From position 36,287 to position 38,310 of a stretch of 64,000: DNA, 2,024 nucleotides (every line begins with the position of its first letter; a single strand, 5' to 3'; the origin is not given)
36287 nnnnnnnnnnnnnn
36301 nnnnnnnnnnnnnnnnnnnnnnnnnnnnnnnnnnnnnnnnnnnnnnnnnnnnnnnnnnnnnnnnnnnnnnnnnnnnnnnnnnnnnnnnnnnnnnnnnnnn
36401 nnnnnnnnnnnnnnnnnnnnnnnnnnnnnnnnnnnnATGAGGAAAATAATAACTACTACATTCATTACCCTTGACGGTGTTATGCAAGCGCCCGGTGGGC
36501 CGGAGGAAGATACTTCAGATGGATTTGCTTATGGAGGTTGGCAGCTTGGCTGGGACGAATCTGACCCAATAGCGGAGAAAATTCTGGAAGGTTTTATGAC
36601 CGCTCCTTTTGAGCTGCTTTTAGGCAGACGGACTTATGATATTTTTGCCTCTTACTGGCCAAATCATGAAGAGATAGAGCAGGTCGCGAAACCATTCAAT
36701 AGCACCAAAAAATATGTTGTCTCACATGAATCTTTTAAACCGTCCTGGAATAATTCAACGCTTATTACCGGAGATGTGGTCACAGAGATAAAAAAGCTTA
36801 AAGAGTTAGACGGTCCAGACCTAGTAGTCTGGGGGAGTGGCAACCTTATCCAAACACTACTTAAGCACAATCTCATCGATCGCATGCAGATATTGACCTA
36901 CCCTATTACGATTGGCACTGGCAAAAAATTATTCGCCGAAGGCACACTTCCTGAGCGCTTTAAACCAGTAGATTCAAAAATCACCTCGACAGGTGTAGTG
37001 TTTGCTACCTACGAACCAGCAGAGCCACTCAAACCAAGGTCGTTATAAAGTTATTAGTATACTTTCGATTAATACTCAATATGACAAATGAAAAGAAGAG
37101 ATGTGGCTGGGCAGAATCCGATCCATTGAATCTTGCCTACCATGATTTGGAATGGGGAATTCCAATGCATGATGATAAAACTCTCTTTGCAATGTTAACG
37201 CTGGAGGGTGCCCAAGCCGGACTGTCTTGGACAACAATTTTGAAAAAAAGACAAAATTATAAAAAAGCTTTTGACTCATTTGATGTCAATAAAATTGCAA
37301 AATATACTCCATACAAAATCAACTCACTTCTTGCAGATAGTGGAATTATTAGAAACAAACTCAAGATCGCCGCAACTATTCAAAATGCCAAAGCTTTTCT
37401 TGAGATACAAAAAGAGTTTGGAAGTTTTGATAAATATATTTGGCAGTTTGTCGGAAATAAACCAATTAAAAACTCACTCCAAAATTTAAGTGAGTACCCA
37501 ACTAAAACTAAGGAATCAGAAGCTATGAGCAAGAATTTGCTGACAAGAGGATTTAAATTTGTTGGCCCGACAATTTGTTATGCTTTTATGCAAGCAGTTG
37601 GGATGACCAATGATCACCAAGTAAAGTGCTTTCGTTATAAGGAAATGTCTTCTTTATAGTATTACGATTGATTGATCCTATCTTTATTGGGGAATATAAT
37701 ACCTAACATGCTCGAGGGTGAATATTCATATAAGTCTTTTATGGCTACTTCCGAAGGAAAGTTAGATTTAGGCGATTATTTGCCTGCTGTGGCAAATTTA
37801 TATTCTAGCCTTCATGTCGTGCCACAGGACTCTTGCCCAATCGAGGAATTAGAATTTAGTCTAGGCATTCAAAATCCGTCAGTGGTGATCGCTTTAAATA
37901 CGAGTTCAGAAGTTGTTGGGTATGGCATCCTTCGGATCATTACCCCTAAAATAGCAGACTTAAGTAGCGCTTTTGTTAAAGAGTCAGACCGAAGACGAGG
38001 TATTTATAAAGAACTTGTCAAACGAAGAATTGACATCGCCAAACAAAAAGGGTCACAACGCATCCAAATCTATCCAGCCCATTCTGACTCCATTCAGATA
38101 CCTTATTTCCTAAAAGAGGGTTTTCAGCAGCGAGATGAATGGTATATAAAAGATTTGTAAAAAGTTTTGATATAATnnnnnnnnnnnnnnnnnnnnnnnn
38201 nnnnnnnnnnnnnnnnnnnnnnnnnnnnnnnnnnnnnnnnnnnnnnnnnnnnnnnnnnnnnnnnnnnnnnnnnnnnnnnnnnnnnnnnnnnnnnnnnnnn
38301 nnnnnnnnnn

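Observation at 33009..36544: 3.4-kb surface-protein cassette bracketed by a 108-bp direct duplication of the 5' end of the adjacent RibD_C/DHFR-like gene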

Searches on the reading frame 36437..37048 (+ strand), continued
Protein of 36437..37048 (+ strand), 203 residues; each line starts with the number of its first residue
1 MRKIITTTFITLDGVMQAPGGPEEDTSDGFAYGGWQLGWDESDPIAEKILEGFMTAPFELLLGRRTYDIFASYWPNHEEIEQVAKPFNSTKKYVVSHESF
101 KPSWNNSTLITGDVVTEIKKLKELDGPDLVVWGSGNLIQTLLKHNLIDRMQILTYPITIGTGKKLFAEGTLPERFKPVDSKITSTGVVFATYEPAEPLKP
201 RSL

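Call 26: find_encoding_contigs(protein=P0007, flank=8000, max_places=3)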
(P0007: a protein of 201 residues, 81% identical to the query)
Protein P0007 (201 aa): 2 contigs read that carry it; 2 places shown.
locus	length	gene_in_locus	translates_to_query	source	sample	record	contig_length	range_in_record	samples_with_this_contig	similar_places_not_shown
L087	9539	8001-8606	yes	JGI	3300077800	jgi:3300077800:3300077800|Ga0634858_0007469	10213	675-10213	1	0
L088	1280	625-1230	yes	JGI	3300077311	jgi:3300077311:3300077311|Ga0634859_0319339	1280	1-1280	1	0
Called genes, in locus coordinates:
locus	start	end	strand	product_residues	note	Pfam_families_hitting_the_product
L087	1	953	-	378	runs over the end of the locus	PF13439:Glyco_transf_4, PF13579:Glyco_trans_4_4, PF02350:Epimerase_2 (weak), PF00534:Glycos_transf_1, PF13692:Glyco_trans_1_4, PF13524:Glyco_trans_1_2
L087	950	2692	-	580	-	PF16927:HisKA_7TM, PF13426:PAS_9 (weak), PF00512:HisKA, PF02518:HATPase_c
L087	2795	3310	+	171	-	-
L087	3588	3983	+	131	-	PF13474:SnoaL_3, PF14534:DUF4440 (weak)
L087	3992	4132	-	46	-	-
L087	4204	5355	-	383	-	PF13167:GTP-bdg_N, PF16360:GTP-bdg_M, PF03193:RsgA_GTPase (faint), PF01926:MMR_HSR1, PF02421:FeoB_N (weak)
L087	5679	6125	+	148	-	-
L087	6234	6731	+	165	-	PF04542:Sigma70_r2, PF08281:Sigma70_r4_2, PF04545:Sigma70_r4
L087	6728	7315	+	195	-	-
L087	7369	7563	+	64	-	-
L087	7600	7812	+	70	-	-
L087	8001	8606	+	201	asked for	PF01872:RibD_C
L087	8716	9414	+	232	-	PF13578:Methyltransf_24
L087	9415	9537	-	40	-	?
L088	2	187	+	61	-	?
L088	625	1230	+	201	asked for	PF01872:RibD_C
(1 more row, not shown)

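Call 55: find_related_loci(query=window:36437-37048:+, collection=metagenome_contigs, flank=10000)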
Query window:36437-37048:+ (203 aa) in metagenome_contigs; peptide patterns used: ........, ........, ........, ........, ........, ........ (x = any residue, [..] = any of these).
230 stretches matched a pattern; 174 encode a relative of the query (tblastn E <= 1e-3); the best 80 are kept; 80 distinct loci.
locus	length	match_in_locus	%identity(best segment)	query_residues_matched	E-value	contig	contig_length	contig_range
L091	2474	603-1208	77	1-203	3e-109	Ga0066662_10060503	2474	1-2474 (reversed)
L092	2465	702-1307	77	1-203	5e-105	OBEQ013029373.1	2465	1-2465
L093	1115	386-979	72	1-201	1e-108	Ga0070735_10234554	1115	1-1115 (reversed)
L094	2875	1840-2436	74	1-199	2e-101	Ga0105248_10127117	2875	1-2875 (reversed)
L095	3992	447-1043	74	1-199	2e-99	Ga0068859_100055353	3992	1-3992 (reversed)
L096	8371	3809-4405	73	1-199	1e-98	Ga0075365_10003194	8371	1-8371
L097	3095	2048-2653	73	1-203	4e-97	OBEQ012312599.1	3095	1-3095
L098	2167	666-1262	70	1-199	7e-97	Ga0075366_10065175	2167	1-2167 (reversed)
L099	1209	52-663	69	1-202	6e-100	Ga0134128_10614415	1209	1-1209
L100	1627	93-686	70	1-199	3e-96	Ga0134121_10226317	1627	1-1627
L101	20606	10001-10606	68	1-203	1e-87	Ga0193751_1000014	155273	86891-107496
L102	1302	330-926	66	1-199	3e-93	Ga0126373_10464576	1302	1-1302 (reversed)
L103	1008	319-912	67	1-199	7e-93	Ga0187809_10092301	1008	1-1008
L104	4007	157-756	63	1-203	1e-82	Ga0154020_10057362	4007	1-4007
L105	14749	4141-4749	65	1-203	7e-82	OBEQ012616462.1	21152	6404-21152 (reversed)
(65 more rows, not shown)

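Call 60: search_protein_families(library=phrogs, proteins=[window:36437-37048:+], max_evalue=0.001)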
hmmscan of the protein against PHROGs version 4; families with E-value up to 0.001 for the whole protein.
window:36437-37048:+ (203 aa): 0 families

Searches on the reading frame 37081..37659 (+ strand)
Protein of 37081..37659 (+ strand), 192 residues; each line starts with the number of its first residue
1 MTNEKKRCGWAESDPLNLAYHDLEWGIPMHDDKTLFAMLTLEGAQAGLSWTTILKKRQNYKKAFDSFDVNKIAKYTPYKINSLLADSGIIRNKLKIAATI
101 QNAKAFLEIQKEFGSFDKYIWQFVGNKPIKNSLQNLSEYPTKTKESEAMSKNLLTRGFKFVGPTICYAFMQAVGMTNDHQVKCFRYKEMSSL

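Call 9: search_protein_families(library=pfam, proteins=[window:37081-37659:+], max_evalue=0.01)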
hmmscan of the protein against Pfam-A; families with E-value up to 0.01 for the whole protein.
window:37081-37659:+ (192 aa): 1 family
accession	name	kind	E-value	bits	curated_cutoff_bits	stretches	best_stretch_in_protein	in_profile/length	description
PF03352.18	Adenine_glyco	-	9.2e-83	276.9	25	1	10-185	1-176/177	Methyladenine glycosylase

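Call 41: find_encoding_contigs(protein=window:37081-37659:+, flank=10000, max_places=6)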
Protein window:37081-37659:+ (192 aa): 1 contig read that carries it; 1 place shown.
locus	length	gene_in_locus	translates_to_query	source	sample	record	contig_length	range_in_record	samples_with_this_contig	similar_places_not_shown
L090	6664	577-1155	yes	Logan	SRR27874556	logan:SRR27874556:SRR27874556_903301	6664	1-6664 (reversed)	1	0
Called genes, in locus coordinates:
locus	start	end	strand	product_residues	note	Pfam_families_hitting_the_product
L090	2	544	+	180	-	?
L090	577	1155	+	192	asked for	PF03352:Adenine_glyco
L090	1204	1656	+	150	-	PF00583:Acetyltransf_1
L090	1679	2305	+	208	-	PF03575:Peptidase_S51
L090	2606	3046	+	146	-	-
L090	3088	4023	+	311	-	PF14378:PAP2_3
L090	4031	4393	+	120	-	-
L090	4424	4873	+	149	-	PF00293:NUDIX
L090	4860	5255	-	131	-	-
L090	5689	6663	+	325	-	?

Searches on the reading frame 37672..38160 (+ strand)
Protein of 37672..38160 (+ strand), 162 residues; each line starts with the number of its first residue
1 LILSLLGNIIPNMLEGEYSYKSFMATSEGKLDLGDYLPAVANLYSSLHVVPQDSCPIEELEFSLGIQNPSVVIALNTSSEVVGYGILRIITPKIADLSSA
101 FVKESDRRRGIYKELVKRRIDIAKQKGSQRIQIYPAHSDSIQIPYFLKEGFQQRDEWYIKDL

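Call 9: search_protein_families(library=pfam, proteins=[window:37672-38160:+], max_evalue=0.01)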
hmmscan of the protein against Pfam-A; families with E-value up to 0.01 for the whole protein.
window:37672-38160:+ (162 aa): 3 families
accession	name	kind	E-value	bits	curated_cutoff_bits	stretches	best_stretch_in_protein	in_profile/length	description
PF00583.31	Acetyltransf_1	-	2.1e-08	34.9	20.7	1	39-151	3-116/116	Acetyltransferase (GNAT) family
PF13508.13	Acetyltransf_7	-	0.0012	19.6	27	1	72-152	6-83/84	Acetyltransferase (GNAT) domain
PF13673.13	Acetyltransf_10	-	0.0016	18.9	23.6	1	70-155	31-111/128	Acetyltransferase (GNAT) domain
